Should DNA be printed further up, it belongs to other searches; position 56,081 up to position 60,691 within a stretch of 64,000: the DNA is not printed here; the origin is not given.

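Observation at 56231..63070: Giant VirB10 with about 1,660 codons of a 17-residue repeat between the inner-membrane anchor and the outer-membrane domain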

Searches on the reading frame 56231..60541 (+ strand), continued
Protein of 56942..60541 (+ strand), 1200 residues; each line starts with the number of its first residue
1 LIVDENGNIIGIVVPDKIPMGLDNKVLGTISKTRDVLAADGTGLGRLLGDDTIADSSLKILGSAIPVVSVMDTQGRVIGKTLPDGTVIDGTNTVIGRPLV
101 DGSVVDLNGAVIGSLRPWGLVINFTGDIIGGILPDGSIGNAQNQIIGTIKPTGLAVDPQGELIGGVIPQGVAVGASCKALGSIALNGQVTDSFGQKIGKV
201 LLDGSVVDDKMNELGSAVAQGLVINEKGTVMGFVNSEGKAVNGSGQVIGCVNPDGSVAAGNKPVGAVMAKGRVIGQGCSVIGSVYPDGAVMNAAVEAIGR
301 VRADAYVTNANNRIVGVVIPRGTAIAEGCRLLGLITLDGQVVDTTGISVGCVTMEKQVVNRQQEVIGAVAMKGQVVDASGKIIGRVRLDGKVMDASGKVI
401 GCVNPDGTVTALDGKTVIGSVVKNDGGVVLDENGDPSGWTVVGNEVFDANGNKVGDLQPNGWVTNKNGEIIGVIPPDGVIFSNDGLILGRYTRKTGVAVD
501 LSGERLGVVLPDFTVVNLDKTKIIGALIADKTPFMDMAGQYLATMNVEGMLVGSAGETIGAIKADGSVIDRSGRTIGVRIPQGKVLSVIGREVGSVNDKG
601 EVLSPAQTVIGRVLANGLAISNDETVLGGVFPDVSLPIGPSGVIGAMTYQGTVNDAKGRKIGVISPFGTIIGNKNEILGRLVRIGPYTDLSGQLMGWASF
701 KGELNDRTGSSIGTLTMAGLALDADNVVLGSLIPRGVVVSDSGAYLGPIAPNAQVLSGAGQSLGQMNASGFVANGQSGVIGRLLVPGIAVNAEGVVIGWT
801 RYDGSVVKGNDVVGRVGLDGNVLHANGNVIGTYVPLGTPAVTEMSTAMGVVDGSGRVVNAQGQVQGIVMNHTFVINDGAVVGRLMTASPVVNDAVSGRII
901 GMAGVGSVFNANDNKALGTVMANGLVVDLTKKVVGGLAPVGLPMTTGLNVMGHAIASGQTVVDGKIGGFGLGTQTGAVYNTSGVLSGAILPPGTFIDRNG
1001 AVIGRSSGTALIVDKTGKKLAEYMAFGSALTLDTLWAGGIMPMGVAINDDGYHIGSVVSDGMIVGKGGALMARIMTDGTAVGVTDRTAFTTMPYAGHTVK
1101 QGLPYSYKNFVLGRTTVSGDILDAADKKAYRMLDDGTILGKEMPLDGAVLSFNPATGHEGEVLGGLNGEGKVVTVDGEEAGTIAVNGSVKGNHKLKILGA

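Call 88: list_cluster_members(proteins=[P0285, P0288, P0292, P0254, P0250, P0257, P0248, P0246, P0283, P0290])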
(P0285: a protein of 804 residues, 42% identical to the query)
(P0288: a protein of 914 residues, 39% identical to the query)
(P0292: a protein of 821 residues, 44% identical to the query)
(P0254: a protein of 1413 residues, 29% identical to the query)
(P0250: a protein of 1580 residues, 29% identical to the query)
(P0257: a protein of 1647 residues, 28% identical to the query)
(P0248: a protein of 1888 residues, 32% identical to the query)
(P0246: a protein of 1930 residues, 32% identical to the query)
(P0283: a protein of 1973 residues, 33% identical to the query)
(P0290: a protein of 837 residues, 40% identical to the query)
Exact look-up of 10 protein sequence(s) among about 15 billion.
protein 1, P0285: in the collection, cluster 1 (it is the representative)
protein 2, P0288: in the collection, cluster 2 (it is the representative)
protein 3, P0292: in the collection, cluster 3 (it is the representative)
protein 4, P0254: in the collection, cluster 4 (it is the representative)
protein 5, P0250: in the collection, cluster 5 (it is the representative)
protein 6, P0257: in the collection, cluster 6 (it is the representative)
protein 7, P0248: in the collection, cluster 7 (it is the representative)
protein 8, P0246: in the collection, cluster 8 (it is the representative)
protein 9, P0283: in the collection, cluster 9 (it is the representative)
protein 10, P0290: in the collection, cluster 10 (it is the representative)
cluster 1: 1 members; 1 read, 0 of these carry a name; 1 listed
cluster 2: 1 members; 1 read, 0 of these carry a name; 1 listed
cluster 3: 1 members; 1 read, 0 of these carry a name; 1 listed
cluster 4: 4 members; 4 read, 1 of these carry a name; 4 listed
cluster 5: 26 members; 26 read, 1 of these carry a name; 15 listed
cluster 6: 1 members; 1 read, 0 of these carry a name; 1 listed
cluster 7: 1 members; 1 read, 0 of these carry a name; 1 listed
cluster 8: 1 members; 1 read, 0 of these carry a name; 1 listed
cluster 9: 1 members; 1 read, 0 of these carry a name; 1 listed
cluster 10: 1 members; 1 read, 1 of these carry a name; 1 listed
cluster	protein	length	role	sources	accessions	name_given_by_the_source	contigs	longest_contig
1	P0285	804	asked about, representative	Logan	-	-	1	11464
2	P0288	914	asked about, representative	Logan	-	-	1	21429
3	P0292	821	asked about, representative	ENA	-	-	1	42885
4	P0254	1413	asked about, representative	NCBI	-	-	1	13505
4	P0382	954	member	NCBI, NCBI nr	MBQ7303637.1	MAG: TrbI/VirB10 family protein, partial [Alphaproteobacteria bacterium] | TrbI/VirB10 family protein [Alphaproteobacteria bacterium]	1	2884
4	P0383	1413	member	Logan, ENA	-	-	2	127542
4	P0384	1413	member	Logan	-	-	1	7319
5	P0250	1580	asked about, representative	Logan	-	-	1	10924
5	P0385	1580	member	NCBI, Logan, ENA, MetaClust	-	\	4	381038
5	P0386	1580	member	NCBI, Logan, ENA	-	-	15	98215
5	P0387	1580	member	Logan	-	-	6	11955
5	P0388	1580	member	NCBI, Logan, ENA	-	-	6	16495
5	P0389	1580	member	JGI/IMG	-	-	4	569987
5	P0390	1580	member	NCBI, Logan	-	-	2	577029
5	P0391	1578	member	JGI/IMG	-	-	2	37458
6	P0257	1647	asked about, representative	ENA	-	-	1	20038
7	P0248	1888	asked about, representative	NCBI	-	-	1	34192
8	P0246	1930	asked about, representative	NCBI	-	-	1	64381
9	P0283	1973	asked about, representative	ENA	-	-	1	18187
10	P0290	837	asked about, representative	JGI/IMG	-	YD repeat-containing protein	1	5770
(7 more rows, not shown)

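Call 89: find_encoding_contigs(protein=P0292, flank=10000, max_places=1)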
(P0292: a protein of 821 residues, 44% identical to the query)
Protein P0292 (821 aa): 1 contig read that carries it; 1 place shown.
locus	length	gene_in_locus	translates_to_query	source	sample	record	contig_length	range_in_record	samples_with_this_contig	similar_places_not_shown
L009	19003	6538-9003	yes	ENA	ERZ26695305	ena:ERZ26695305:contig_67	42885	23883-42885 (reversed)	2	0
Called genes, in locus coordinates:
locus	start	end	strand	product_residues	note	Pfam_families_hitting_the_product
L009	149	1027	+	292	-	PF23127:DotM_C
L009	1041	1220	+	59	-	PF23127:DotM_C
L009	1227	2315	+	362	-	-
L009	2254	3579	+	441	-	PF12696:TraG-D_C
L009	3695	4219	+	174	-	PF00691:OmpA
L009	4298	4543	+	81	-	-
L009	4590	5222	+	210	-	PF11393:T4BSS_DotI_IcmL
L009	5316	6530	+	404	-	PF12293:T4BSS_DotH_IcmK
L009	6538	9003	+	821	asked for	PF05593:RHS_repeat (faint), PF12396:DUF3659 (faint), PF21784:Bflower (faint), PF21785:Bflower_2, PF03743:TrbI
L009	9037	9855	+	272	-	-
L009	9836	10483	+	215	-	-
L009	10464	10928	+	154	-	-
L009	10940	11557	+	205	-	-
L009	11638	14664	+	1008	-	-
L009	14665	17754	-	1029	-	PF14331:IcmF-related_N, PF06761:IcmF-related, PF21070:IcmF_helical, PF06744:IcmF_C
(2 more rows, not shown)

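Call 90: find_encoding_contigs(protein=P0250, flank=10000, max_places=1)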
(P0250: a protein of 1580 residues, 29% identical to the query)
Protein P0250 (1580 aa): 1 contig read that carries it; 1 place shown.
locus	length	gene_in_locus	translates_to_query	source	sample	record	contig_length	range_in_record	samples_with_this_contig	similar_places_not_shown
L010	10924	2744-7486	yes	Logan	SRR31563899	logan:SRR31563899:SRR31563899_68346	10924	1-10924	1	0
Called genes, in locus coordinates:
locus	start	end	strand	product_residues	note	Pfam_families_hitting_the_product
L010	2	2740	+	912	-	?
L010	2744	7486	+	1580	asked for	PF12396:DUF3659 (faint), PF21784:Bflower (faint), PF21785:Bflower_2, PF03743:TrbI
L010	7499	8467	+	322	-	PF00437:T2SSE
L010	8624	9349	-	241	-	-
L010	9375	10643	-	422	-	-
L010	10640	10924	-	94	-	?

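Call 91: search_solved_structures(query=P0292, max_evalue=0.01)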
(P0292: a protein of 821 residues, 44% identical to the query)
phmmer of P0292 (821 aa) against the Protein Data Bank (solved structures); distinct sequences matched with E-value up to 0.01: 2.
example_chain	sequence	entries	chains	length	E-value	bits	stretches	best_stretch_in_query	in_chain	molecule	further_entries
9ngw_A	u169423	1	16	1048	2.9e-66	227.2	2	561-816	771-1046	IcmE (DotG)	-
7muc_AG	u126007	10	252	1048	5.9e-66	226.2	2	561-816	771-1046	IcmE protein | IcmE (DotG)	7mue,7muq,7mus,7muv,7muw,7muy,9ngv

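Call 92: find_encoding_contigs(protein=P0288, flank=10000, max_places=1)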
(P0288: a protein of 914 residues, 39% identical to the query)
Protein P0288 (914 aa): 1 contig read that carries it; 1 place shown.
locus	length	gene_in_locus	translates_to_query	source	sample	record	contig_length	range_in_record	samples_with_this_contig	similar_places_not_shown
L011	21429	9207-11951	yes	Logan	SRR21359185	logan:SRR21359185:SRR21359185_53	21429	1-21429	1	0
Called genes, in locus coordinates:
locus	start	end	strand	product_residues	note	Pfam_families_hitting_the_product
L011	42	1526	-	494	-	PF02113:Peptidase_S13, PF13354:Beta-lactamase2 (faint), PF00768:Peptidase_S11 (faint)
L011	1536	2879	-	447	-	PF05958:tRNA_U5-meth_tr, PF00398:RrnaAD, PF02475:TRM5-TYW2_MTfase (weak), PF05175:MTS, PF08241:Methyltransf_11 (weak), PF08242:Methyltransf_12 (faint), PF13649:Methyltransf_25, PF13847:Methyltransf_31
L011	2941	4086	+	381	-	PF23127:DotM_C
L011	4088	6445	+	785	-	PF12696:TraG-D_C (weak)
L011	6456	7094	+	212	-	PF13441:Gly-zipper_YMGG, PF13436:Gly-zipper_OmpA (faint), PF00691:OmpA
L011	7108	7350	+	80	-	PF11393:T4BSS_DotI_IcmL (weak)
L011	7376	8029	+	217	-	PF11393:T4BSS_DotI_IcmL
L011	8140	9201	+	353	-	PF12293:T4BSS_DotH_IcmK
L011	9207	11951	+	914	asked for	PF05593:RHS_repeat (faint), PF12396:DUF3659 (faint), PF21785:Bflower_2 (weak), PF21784:Bflower (faint), PF21785:Bflower_2 (weak), PF03743:TrbI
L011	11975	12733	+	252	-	-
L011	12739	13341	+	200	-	-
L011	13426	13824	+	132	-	PF20535:DUF6750 (weak)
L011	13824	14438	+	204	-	-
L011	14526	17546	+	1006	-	-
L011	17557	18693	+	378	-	PF02353:CMAS, PF01728:FtsJ (weak), PF13489:Methyltransf_23, PF13649:Methyltransf_25, PF13847:Methyltransf_31, PF08241:Methyltransf_11, PF08242:Methyltransf_12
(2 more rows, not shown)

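Call 97: search_protein_families(library=pfam, proteins=[P0290, P0293, P0294, P0296, P0300, P0301, P0307, P0310, P0313, P0314], max_evalue=0.00001)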
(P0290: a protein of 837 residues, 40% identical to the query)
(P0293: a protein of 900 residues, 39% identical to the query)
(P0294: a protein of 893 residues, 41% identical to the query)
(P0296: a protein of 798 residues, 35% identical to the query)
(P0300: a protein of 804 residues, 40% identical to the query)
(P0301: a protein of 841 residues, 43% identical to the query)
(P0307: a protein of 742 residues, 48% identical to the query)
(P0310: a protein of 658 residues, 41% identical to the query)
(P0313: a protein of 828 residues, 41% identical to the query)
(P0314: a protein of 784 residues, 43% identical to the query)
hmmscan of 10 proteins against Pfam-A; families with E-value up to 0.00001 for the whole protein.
P0290 (837 aa): 6 families
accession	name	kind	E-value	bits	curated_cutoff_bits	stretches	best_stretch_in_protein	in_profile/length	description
PF21785.3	Bflower_2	-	6.8e-43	145.5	38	0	267-315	33-80/112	5-fold beta-flower protein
PF05593.20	RHS_repeat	-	1.2e-15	57.8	22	0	211-244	1-38/38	RHS Repeat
PF03743.19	TrbI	-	3.5e-15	56.8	35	1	654-831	2-186/188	Bacterial conjugation TrbI-like protein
PF21784.3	Bflower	-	3.2e-13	50.5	25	0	438-533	2-76/116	4-fold beta flower protein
PF12396.14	DUF3659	-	3.2e-09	37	24.8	0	334-388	7-55/61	Protein of unknown function (DUF3659)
PF13953.12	PapC_C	-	7e-06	26.2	27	0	373-394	14-35/66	PapC C-terminal domain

P0293 (900 aa): 5 families
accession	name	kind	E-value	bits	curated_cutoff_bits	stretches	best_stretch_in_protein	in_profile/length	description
PF21785.3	Bflower_2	-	1.4e-57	192.9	38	5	672-742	13-81/112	5-fold beta-flower protein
PF21784.3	Bflower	-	2.4e-36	125.1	25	2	663-725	3-64/116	4-fold beta flower protein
PF12396.14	DUF3659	-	1.1e-28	99.3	24.8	0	285-328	15-55/61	Protein of unknown function (DUF3659)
PF16976.10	RcpC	-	1.9e-18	66.9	28.8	1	124-246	3-114/114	Flp pilus assembly protein RcpC/CpaB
PF05593.20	RHS_repeat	-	7e-11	42.7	22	0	488-520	2-38/38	RHS Repeat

P0294 (893 aa): 5 families
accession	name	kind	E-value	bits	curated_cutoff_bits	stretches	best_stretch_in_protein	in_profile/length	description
PF21785.3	Bflower_2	-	3.4e-45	152.9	38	2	494-579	17-95/112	5-fold beta-flower protein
PF05593.20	RHS_repeat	-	4.8e-24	84.6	22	0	422-452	1-35/38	RHS Repeat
PF21784.3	Bflower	-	1.1e-18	68.1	25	0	365-454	2-68/116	4-fold beta flower protein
PF03743.19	TrbI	-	9.2e-13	48.9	35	1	714-891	2-186/188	Bacterial conjugation TrbI-like protein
PF12396.14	DUF3659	-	7.8e-10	38.9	24.8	0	204-247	14-53/61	Protein of unknown function (DUF3659)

P0296 (798 aa): 4 families
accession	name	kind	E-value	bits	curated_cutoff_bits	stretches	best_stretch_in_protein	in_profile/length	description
PF03743.19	TrbI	-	9.7e-34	117.3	35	1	497-687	2-188/188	Bacterial conjugation TrbI-like protein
PF21785.3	Bflower_2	-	3.5e-25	88.5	38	0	132-210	24-98/112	5-fold beta-flower protein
PF12396.14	DUF3659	-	3.9e-16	59.1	24.8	1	237-278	7-54/61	Protein of unknown function (DUF3659)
PF21784.3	Bflower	-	5.3e-10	40.1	25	0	181-255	4-63/116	4-fold beta flower protein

P0300 (804 aa): 5 families
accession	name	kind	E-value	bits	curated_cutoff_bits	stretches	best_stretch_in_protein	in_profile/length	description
PF21785.3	Bflower_2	-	4.3e-44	149.4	38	4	126-211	20-99/112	5-fold beta-flower protein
PF12396.14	DUF3659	-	1.4e-19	70.2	24.8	0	251-305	9-55/61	Protein of unknown function (DUF3659)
PF03743.19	TrbI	-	1.6e-16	61.2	35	1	623-798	2-186/188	Bacterial conjugation TrbI-like protein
PF21784.3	Bflower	-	1.2e-15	58.4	25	0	162-214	19-69/116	4-fold beta flower protein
PF05593.20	RHS_repeat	-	1.1e-07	32.5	22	0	334-366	1-37/38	RHS Repeat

P0301 (841 aa): 4 families
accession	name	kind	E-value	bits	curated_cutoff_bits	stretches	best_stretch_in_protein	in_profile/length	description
PF21785.3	Bflower_2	-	8.5e-39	132.3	38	3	144-226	20-96/112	5-fold beta-flower protein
PF03743.19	TrbI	-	5.2e-32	111.7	35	1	480-678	2-188/188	Bacterial conjugation TrbI-like protein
PF12396.14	DUF3659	-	3.2e-21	75.4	24.8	0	172-226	8-55/61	Protein of unknown function (DUF3659)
PF21784.3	Bflower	-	1.4e-16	61.4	25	0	162-224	4-61/116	4-fold beta flower protein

P0307 (742 aa): 5 families
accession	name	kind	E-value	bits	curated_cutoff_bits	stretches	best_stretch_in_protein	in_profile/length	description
PF21785.3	Bflower_2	-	3.1e-28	98.3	38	1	327-374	35-81/112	5-fold beta-flower protein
PF03743.19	TrbI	-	4.5e-15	56.4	35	1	557-734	2-186/188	Bacterial conjugation TrbI-like protein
PF12396.14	DUF3659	-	2.2e-09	37.5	24.8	0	290-339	11-55/61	Protein of unknown function (DUF3659)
PF05593.20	RHS_repeat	-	3.8e-09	37.2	22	0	260-292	1-37/38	RHS Repeat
PF21784.3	Bflower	-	3.6e-08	34.2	25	0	346-406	4-59/116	4-fold beta flower protein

P0310 (658 aa): 6 families
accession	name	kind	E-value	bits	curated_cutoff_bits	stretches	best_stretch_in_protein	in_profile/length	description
PF21785.3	Bflower_2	-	5.1e-28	97.6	38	1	230-284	36-91/112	5-fold beta-flower protein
PF03743.19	TrbI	-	2.5e-17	63.8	35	1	473-653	2-186/188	Bacterial conjugation TrbI-like protein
PF21784.3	Bflower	-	7e-14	52.6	25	0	138-201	4-61/116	4-fold beta flower protein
PF05593.20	RHS_repeat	-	8.7e-13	48.8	22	0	176-207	1-36/38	RHS Repeat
PF12396.14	DUF3659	-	1e-09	38.5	24.8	0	185-241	7-55/61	Protein of unknown function (DUF3659)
PF13953.12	PapC_C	-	8.8e-06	25.9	27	0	220-247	8-35/66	PapC C-terminal domain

P0313 (828 aa): 4 families
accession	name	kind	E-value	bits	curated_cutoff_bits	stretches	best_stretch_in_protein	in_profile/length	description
PF21785.3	Bflower_2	-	9.7e-40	135.4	38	2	591-665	20-88/112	5-fold beta-flower protein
PF21784.3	Bflower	-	9.7e-26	90.9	25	0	403-465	17-81/116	4-fold beta flower protein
PF16976.10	RcpC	-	8.3e-17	61.6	28.8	1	118-245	3-114/114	Flp pilus assembly protein RcpC/CpaB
PF12396.14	DUF3659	-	3.6e-13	49.6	24.8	0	421-445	13-37/61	Protein of unknown function (DUF3659)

P0314 (784 aa): 4 families
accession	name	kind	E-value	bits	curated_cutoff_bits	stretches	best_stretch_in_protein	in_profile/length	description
PF21785.3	Bflower_2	-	3.8e-38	130.2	38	2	497-558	32-86/112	5-fold beta-flower protein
PF21784.3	Bflower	-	1.7e-27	96.5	25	0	441-494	15-70/116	4-fold beta flower protein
PF12396.14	DUF3659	-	8.8e-21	74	24.8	0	350-392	14-55/61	Protein of unknown function (DUF3659)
PF16976.10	RcpC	-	1.5e-16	60.8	28.8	1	117-242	2-114/114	Flp pilus assembly protein RcpC/CpaB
